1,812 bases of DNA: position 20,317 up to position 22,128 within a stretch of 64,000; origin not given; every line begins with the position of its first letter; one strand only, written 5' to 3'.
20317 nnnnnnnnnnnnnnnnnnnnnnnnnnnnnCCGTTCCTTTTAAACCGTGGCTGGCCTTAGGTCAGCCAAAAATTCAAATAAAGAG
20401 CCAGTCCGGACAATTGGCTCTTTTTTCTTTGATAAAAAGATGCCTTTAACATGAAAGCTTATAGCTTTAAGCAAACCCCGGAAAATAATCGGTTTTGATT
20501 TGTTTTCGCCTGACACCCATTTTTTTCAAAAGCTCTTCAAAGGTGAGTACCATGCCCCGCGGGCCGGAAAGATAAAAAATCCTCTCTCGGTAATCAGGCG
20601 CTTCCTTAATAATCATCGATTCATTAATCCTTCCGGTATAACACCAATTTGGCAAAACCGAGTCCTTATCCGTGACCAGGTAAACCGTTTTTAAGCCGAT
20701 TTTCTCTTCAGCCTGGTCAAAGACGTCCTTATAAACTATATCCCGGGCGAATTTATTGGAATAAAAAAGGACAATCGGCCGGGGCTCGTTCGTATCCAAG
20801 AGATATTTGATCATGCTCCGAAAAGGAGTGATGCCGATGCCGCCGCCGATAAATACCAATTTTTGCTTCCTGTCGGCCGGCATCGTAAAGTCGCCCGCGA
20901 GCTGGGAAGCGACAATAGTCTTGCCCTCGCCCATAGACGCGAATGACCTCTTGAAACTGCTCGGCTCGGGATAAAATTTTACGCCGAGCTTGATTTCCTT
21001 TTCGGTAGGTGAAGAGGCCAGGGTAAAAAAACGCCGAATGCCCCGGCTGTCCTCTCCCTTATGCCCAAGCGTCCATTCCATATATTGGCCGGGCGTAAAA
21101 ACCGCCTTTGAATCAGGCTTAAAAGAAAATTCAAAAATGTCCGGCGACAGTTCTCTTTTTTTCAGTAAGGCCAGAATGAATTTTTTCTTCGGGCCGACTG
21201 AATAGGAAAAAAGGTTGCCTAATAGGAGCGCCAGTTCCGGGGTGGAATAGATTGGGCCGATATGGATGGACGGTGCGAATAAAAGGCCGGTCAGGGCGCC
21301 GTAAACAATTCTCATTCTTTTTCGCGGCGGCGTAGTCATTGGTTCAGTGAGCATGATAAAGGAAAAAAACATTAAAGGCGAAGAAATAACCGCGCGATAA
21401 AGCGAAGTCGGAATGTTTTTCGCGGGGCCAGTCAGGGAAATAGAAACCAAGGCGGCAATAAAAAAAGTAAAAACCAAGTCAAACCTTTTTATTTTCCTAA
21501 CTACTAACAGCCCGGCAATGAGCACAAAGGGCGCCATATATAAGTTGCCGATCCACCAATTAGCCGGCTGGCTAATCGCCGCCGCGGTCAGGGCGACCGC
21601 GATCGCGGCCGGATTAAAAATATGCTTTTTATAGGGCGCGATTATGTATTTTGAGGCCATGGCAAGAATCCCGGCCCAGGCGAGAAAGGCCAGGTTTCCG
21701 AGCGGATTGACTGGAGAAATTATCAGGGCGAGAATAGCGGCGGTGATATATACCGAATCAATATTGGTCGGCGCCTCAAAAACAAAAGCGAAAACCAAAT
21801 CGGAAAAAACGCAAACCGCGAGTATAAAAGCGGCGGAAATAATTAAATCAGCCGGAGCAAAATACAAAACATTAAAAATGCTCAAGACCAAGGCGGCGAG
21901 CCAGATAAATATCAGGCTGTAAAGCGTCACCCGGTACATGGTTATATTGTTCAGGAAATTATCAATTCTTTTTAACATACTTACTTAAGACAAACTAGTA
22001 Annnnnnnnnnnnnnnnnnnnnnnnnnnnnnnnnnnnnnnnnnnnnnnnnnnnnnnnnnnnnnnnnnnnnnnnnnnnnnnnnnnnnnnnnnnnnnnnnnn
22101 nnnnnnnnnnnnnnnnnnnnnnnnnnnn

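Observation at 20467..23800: Three-gene flavin module: double FMN-binding surface protein, signal-less ApbE, and an RnfD-like/FNR fusion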

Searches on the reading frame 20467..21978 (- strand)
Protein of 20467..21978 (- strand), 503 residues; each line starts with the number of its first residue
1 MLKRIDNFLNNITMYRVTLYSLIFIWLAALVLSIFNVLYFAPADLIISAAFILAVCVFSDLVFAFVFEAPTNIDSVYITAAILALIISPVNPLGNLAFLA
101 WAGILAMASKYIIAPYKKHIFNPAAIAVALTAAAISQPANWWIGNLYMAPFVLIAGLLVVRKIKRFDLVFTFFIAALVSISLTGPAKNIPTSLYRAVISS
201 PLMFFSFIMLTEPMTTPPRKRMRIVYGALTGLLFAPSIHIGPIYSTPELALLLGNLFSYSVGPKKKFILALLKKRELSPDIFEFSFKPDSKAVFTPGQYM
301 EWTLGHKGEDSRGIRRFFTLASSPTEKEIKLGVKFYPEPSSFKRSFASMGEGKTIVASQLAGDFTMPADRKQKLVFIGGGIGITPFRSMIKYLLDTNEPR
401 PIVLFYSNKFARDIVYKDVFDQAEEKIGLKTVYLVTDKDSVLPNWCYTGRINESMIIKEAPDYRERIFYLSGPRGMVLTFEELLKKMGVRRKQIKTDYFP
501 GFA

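Call 3: search_protein_families(library=pfam, proteins=[window:20467-21978:-], max_evalue=0.01)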
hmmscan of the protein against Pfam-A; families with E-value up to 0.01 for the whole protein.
window:20467-21978:- (503 aa): 3 families
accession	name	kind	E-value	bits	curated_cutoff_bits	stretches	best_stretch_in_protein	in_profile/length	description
PF00175.26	NAD_binding_1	-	5.6e-14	53.2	22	1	376-477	1-104/109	Oxidoreductase NAD-binding domain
PF03116.20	NQR2_RnfD_RnfE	-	5.3e-12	46.1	27.7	2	151-258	178-283/296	NQR2, RnfD, RnfE family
PF08030.17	NAD_binding_6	-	0.0093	16.5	22.2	0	373-398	3-28/156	Ferric reductase NAD binding domain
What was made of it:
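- Checked: PF03116 NQR2_RnfD_RnfE, E=5.3e-12, plus PF00175 NAD_binding_1, E=5.6e-14 (call 3).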

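Call 4: search_protein_families(library=ncbifam, proteins=[window:20467-21978:-], max_evalue=0.01)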
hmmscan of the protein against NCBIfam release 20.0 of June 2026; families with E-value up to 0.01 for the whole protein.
window:20467-21978:- (503 aa): 24 families
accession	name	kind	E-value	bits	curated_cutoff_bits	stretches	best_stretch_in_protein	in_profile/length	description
NF009805.0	PRK13289.1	equivalog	1.1e-24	87.1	432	1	271-499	159-392/399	NO-inducible flavohemoprotein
NF058606.1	GlBtMonoRdsGbcB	equivalog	3.8e-21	75.4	500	1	280-494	27-242/362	glycine betaine monooxygenase reductase subunit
NF040810.1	BenC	equivalog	1.2e-16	60.8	430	1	272-497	110-328/333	benzoate 1,2-dioxygenase electron transfer component BenC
NF007964.0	PRK10684.1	equivalog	1.6e-16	60.2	383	1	279-499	22-237/333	NADH oxidoreductase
NF005963.0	PRK08051.1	equivalog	4.3e-15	55.6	230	1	276-499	13-230/233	NAD(P)H-flavin reductase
TIGR02160.1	PA_CoA_Oxy5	hypoth_equivalog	4.7e-15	55.2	420.8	1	291-499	30-241/352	1,2-phenylacetyl-CoA epoxidase subunit PaaE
NF045803.1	MethMoxFADbindMmoC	equivalog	4.3e-13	48.8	500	1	289-497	135-338/343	aromatic/alkene monooxygenase hydroxylase FAD-binding subunit MmoC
TIGR01941.1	nqrF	equivalog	4.1e-12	45.7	295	1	321-499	212-403/405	NADH:ubiquinone reductase (Na(+)-transporting) subunit F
NF040830.1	sulfhyd_ShyC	equivalog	4.1e-10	39.3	600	1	293-419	38-156/288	NAD(P)-dependent hydrogenase/sulfhydrogenase 2 subunit gamma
NF052252.1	flav_redu_LuxG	exception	2.5e-09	36.7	340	1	276-499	10-229/232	flavin mononucleotide reductase LuxG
NF008822.0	PRK11872.1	equivalog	8.7e-08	31.5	402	1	292-499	135-335/341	anthranilate 1,2-dioxygenase electron transfer component AntC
NF006220.0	PRK08345.1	subfamily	2.4e-07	30.3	395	1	290-437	39-181/294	cytochrome-c3 hydrogenase subunit gamma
TIGR02911.1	sulfite_red_B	equivalog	5.4e-07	29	288.6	1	283-498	20-223/261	anaerobic sulfite reductase subunit AsrB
NF004859.0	PRK06214.1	equivalog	9e-07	27.9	432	1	359-427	380-449/539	sulfite reductase subunit alpha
NF008178.0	PRK10926.1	equivalog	5.1e-06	25.9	390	1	292-430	29-165/248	ferredoxin--NADP(+) reductase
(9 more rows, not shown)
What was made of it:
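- Domain assignments (calls 3, 4).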

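Call 16: find_homologous_proteins(query=window:20467-21978:-, max_evalue=0.00001)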
Query window:20467-21978:- (503 aa): 7718 proteins with E <= 0.00001 among 8000 candidates; the best 120 are listed.
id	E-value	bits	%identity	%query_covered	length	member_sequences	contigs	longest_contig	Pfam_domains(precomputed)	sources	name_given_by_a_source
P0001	0.0e+0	1083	100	97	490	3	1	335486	PF00175.27,PF03116.21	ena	-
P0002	8.8e-220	749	67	100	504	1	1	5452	PF00175.27,PF03116.21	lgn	-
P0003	7.7e-215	732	64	100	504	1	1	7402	PF00175.27,PF03116.21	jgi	-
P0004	1.6e-212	725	67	97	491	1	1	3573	PF00175.27,PF03116.21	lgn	-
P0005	2.0e-210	718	63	100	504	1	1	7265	PF00175.27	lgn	-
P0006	9.6e-207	706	63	100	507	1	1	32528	PF00175.27,PF03116.21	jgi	-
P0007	1.2e-192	659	59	100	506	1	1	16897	PF00175.27,PF03116.21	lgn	-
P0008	1.4e-192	659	60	100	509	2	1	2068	PF00175.27,PF03116.21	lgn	-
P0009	2.1e-192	658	60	100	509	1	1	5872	PF00175.27,PF03116.21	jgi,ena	-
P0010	2.4e-192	658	59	100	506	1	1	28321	PF00175.27,PF03116.21,PF00970.31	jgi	-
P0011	8.7e-192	656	58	100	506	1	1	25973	PF00175.27,PF03116.21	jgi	-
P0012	1.9e-191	655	58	100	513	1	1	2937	PF00175.27,PF03116.21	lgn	-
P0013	5.0e-191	654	59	100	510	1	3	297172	PF00175.27,PF03116.21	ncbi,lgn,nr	ncbi:MAG: RnfABCDGE type electron transport complex subunit D [Patescibacteria group bacterium]|nr:R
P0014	3.1e-190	651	57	100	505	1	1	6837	PF00175.27,PF03116.21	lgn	-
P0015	3.8e-190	651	58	100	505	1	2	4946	PF00175.27,PF03116.21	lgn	-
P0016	1.0e-189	650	58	100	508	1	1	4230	PF00175.27,PF03116.21,PF00970.31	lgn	-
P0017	4.4e-189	648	59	100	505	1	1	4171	PF00175.27,PF03116.21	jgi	jgi:ferredoxin-NADP reductase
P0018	2.4e-188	645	57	100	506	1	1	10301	PF00175.27,PF03116.21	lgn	-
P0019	3.5e-188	645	58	99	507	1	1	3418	PF00175.27,PF03116.21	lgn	-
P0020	1.3e-187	643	58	100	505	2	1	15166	PF00175.27,PF03116.21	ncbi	-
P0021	1.6e-186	639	57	100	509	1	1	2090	PF00175.27,PF03116.21,PF08030.18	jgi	jgi:ferredoxin-NADP reductase/Na+-translocating ferredoxin:NAD+ oxidoreductase RnfD subunit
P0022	3.6e-186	638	58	100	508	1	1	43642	PF00175.27,PF03116.21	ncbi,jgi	jgi:ferredoxin-NADP reductase/Na+-translocating ferredoxin:NAD+ oxidoreductase RnfD subunit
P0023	4.1e-186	638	58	100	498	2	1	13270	PF00175.27,PF03116.21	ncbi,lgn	-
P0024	1.1e-185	636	59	97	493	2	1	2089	PF00175.27,PF03116.21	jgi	jgi:ferredoxin-NADP reductase/Na+-translocating ferredoxin:NAD+ oxidoreductase RnfD subunit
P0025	3.5e-185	635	56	100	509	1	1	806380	PF00175.27,PF03116.21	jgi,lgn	jgi:ferredoxin-NADP reductase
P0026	4.8e-185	634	57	100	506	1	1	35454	PF00175.27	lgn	-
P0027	5.5e-185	634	57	100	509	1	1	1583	PF00175.27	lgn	-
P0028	6.9e-185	634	57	100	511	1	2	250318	PF00175.27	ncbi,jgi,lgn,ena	-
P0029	7.1e-185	634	57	100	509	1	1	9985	PF00175.27,PF03116.21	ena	-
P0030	1.4e-184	633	58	100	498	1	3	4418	PF00175.27,PF03116.21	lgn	-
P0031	3.1e-184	632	56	100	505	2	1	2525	PF00175.27,PF03116.21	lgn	-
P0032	4.7e-184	631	58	100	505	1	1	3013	PF00175.27,PF03116.21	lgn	-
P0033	5.4e-184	631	57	100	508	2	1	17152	PF00175.27,PF03116.21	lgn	-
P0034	6.3e-184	631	57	100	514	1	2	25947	PF00175.27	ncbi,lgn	-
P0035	6.5e-184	630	58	100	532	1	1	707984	PF00175.27,PF03116.21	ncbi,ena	-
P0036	9.9e-184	630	58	100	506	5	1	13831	PF00175.27,PF03116.21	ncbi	ncbi:MAG: FAD-dependent oxidoreductase [Candidatus Humimicrobiaceae bacterium]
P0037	1.5e-183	629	56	100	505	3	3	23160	PF00175.27,PF03116.21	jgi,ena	jgi:ferredoxin-NADP reductase/Na+-translocating ferredoxin:NAD+ oxidoreductase RnfD subunit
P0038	1.5e-183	629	57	100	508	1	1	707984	PF00175.27,PF03116.21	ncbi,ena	-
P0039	1.6e-183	629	58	100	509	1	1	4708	PF00175.27,PF03116.21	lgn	-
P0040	1.6e-183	629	57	100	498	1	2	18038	PF00175.27,PF00970.31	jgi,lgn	-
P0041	1.8e-183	629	56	100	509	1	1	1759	PF00175.27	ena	-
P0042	1.9e-183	629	57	100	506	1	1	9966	PF00175.27,PF03116.21,PF00970.31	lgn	-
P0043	2.3e-183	629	58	100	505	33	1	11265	PF00175.27,PF03116.21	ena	-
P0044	2.4e-183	629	59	100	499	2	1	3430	PF00175.27,PF03116.21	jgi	jgi:ferredoxin-NADP reductase/Na+-translocating ferredoxin:NAD+ oxidoreductase RnfD subunit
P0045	2.4e-183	629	58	100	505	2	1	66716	PF00175.27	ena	-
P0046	3.1e-183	628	57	100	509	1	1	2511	PF00175.27,PF03116.21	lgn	-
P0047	3.6e-183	628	56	100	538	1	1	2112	PF00175.27,PF03116.21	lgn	-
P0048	4.1e-183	628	59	93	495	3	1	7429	PF00175.27,PF03116.21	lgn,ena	-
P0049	4.8e-183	628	59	100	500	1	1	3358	PF00175.27,PF03116.21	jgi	jgi:ferredoxin-NADP reductase/Na+-translocating ferredoxin:NAD+ oxidoreductase RnfD subunit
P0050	5.4e-183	627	56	100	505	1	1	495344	PF00175.27,PF03116.21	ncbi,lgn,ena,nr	ncbi:MAG: hypothetical protein G01um101413_470 [Parcubacteria group bacterium Gr01-1014_13]|nr:MAG: 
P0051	6.2e-183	627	58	100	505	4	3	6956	PF00175.27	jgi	jgi:ferredoxin-NADP reductase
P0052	7.9e-183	627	57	100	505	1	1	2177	PF00175.27,PF03116.21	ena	-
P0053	8.5e-183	627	57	99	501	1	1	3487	PF00175.27,PF03116.21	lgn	-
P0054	9.8e-183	627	57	99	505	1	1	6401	PF00175.27,PF03116.21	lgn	-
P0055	1.2e-182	626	57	100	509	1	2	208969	PF00175.27,PF03116.21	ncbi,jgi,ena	-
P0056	1.4e-182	626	58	100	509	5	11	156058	PF00175.27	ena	-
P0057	1.9e-182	626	56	100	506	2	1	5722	PF00175.27,PF03116.21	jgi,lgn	jgi:ferredoxin-NADP reductase/Na+-translocating ferredoxin:NAD+ oxidoreductase RnfD subunit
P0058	3.2e-182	625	57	100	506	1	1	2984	PF00175.27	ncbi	-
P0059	3.2e-182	625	56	100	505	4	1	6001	PF00175.27,PF03116.21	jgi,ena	-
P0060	3.5e-182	625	59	97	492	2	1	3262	PF00175.27,PF03116.21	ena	-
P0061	4.0e-182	625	57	100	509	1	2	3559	PF00175.27,PF03116.21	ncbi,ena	-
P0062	4.9e-182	624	56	100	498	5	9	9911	PF00175.27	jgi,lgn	jgi:ferredoxin-NADP reductase/Na+-translocating ferredoxin:NAD+ oxidoreductase RnfD subunit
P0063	6.3e-182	624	56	100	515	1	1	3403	PF00175.27,PF03116.21,PF08030.18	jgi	jgi:glycine betaine catabolism B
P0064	7.7e-182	624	57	100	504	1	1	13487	PF00175.27,PF03116.21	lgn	-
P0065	7.8e-182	624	55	100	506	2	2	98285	PF00175.27,PF03116.21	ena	-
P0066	8.0e-182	624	56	100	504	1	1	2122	PF00175.27,PF03116.21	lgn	-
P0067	8.9e-182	623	57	100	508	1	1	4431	PF00175.27,PF03116.21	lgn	-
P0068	1.1e-181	623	55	100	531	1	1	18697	PF00175.27,PF03116.21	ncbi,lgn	-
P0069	1.2e-181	623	57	100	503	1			PF00175.27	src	-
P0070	1.5e-181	623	57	100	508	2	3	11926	PF00175.27,PF03116.21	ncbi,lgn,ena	ncbi:MAG: RnfABCDGE type electron transport complex subunit D [Patescibacteria group bacterium]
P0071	2.7e-181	622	57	100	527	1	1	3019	PF00175.27,PF03116.21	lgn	-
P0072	2.8e-181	622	58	100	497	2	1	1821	PF00175.27,PF03116.21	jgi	-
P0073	3.2e-181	622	58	100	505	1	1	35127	PF00175.27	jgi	jgi:ferredoxin-NADP reductase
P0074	3.4e-181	622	56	100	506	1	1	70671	PF00175.27,PF03116.21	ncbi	ncbi:MAG: FAD-dependent oxidoreductase [Aggregatilineales bacterium]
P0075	4.0e-181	621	59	97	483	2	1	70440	PF00175.27,PF03116.21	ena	-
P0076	5.9e-181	621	56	100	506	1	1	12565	PF00175.27,PF03116.21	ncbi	-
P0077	7.6e-181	620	57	100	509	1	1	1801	PF00175.27,PF03116.21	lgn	-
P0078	7.7e-181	620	55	100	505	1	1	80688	PF00175.27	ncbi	-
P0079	7.8e-181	620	57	100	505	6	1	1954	PF00175.27,PF03116.21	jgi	-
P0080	9.3e-181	620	55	100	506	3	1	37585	PF00175.27,PF03116.21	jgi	jgi:ferredoxin-NADP reductase/Na+-translocating ferredoxin:NAD+ oxidoreductase RnfD subunit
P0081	9.6e-181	620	57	100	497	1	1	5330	PF00175.27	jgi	jgi:ferredoxin-NADP reductase/Na+-translocating ferredoxin:NAD+ oxidoreductase RnfD subunit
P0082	1.5e-180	619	56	100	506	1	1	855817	PF00175.27,PF03116.21,PF00970.31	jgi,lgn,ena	-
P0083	1.9e-180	619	55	99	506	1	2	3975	PF00175.27,PF03116.21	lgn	-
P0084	2.0e-180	619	56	99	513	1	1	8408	PF00175.27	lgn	-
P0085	2.1e-180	619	56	100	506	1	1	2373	PF00175.27,PF03116.21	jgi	jgi:glycine betaine catabolism B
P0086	2.3e-180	619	56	100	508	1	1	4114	PF00175.27,PF03116.21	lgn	-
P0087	2.3e-180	619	54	100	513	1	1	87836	PF00175.27,PF03116.21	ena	-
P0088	2.7e-180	619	55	100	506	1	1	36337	PF00175.27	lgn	-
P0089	3.8e-180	618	56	100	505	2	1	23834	PF00175.27,PF03116.21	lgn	-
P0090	4.2e-180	618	55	100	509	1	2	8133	PF00175.27,PF03116.21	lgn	-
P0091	4.3e-180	618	54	100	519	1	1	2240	PF00175.27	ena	-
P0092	4.8e-180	618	57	100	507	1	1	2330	PF00175.27,PF03116.21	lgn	-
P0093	5.4e-180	618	57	100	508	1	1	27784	PF00175.27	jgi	jgi:ferredoxin-NADP reductase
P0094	5.7e-180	617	54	100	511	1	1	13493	PF00175.27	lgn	-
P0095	6.3e-180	617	56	99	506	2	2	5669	PF00175.27,PF03116.21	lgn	-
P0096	7.0e-180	617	57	100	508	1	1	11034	PF00175.27,PF03116.21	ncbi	-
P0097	8.9e-180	617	57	100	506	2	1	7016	PF00175.27,PF03116.21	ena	-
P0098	8.9e-180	617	57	100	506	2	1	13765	PF00175.27,PF03116.21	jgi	-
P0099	9.5e-180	617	56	100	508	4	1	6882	PF00175.27,PF03116.21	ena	-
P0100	1.1e-179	617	56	100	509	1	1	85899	PF00175.27,PF03116.21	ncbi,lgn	-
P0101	1.2e-179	616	57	100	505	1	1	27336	PF00175.27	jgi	jgi:glycine betaine catabolism B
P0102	1.2e-179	616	56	100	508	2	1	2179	PF00175.27,PF03116.21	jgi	jgi:ferredoxin-NADP reductase/Na+-translocating ferredoxin:NAD+ oxidoreductase RnfD subunit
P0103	1.3e-179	616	58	100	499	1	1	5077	PF00175.27,PF03116.21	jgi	-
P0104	1.3e-179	616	55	100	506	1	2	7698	PF00175.27,PF03116.21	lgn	-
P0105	1.3e-179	616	55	100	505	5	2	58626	PF00175.27,PF03116.21,PF08030.18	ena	-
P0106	1.4e-179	616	56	100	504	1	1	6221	PF00175.27,PF03116.21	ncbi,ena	-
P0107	1.4e-179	616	56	100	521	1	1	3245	PF00175.27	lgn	-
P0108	1.6e-179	616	56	100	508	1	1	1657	PF00175.27,PF03116.21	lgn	-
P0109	1.6e-179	616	57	97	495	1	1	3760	PF00175.27,PF03116.21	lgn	-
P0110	1.8e-179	616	54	100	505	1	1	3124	PF00175.27,PF03116.21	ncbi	-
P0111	1.9e-179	616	56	100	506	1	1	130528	PF00175.27,PF03116.21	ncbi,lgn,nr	ncbi:MAG TPA: RnfABCDGE type electron transport complex subunit D [Candidatus Udaeobacter sp.]|nr:Rn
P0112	2.2e-179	616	57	100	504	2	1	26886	PF00175.27,PF03116.21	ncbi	-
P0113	2.4e-179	615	57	100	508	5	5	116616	PF00175.27,PF03116.21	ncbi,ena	-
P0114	2.6e-179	615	56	100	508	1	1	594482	PF00175.27,PF03116.21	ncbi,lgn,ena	-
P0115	3.2e-179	615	56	97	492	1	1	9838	PF00175.27,PF03116.21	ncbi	-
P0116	3.3e-179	615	54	100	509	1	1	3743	PF00175.27,PF03116.21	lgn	-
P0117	3.7e-179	615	56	100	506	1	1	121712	PF00175.27,PF03116.21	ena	-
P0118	4.0e-179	615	57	97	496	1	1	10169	PF00175.27,PF03116.21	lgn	-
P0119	4.3e-179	615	56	100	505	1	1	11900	PF00175.27,PF03116.21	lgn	-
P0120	4.5e-179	615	56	100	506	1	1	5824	PF00175.27,PF03116.21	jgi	-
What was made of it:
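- More than 7,700 fusion homologues, mostly about 505 aa among the best 120 listed (call 16).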

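Call 18: find_related_loci(query=window:20467-21978:-, collection=genome_contigs, flank=6000)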
Query window:20467-21978:- (503 aa) in genome_contigs; peptide patterns used: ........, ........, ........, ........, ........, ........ (x = any residue, [..] = any of these).
169 stretches matched a pattern; 48 encode a relative of the query (tblastn E <= 1e-3); 48 distinct loci.
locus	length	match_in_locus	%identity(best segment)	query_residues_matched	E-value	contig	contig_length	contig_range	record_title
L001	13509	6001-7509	55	1-502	0e+0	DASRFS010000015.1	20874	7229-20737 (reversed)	MAG TPA_asm: Patescibacteria group bacterium isolate SMAG_U10038 k141_1689002, whole genome shotgun sequence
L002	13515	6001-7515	55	2-503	0e+0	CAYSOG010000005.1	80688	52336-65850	MAG TPA_asm: uncultured Gammaproteobacteria bacterium isolate SRP200132_co1_489 genome assembly, contig: NODE_378_length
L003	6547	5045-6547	55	1-498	0e+0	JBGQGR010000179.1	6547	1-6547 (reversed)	MAG: Anaerolineae bacterium isolate OBJ2_061818_090_22 k141_1799772_length_6547_cov_7.0000, whole genome shotgun sequenc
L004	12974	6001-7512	54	2-503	2e-179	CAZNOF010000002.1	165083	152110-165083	MAG TPA_asm: uncultured Pseudomonadales bacterium isolate SRP170004_co1_5 genome assembly, contig: NODE_85_length_165083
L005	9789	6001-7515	53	2-503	1e-178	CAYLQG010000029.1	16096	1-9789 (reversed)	MAG TPA_asm: uncultured Gammaproteobacteria bacterium isolate binchicken_co54_478 genome assembly, contig: NODE_6431_len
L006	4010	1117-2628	55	1-501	0e+0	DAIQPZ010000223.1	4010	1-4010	MAG TPA_asm: Anaerolineaceae bacterium isolate CTOTU25342 NODE_17006_length_4010_cov_7.811125, whole genome shotgun sequ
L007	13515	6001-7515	51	2-502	3e-172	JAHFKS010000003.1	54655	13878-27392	MAG: Candidatus Microgenomates bacterium isolate nzgw415 NODE_466_length_54656_cov_3.909691, whole genome shotgun sequen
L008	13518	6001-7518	53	1-503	5e-172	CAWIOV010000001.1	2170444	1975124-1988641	MAG: uncultured Chloroflexia bacterium isolate MFD01689.bin.1.12 genome assembly, contig: contig_11975, whole genome sho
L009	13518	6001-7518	52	1-503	8e-171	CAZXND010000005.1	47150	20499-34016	MAG TPA_asm: uncultured Gammaproteobacteria bacterium isolate SRP192515_co1_195 genome assembly, contig: NODE_544_length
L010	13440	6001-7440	53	2-503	5e-170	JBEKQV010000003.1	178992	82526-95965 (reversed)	MAG: Candidatus Microgenomates bacterium isolate SPRUCE 496 SPRUCE_496_3, whole genome shotgun sequence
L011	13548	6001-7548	50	1-502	9e-168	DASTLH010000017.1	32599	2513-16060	MAG TPA_asm: Patescibacteria group bacterium isolate SMAG_U2653 k141_640273, whole genome shotgun sequence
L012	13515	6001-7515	53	2-503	1e-167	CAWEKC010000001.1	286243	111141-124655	MAG: Candidatus Gottesmanbacteria bacterium isolate MFD05942.bin.1.195 genome assembly, contig: contig_12616, whole geno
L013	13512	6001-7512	53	1-501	5e-167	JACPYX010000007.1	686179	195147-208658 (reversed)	MAG: Chloroflexi bacterium isolate NC_groundwater_874_Pr1_S2p5_53_73 Montesol18_S2p5_coassembly_scaffold_400044, whole g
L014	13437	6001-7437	52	2-477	7e-166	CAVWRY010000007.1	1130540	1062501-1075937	MAG: uncultured Chloroflexia bacterium isolate MFD01213.bin.1.46 genome assembly, contig: contig_5209, whole genome shot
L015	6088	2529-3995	51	2-502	1e-164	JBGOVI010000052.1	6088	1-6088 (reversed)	MAG: Patescibacteria group bacterium isolate OBJ_0618_7090110_119 k141_8657749_length_6088_cov_11.9556, whole genome sho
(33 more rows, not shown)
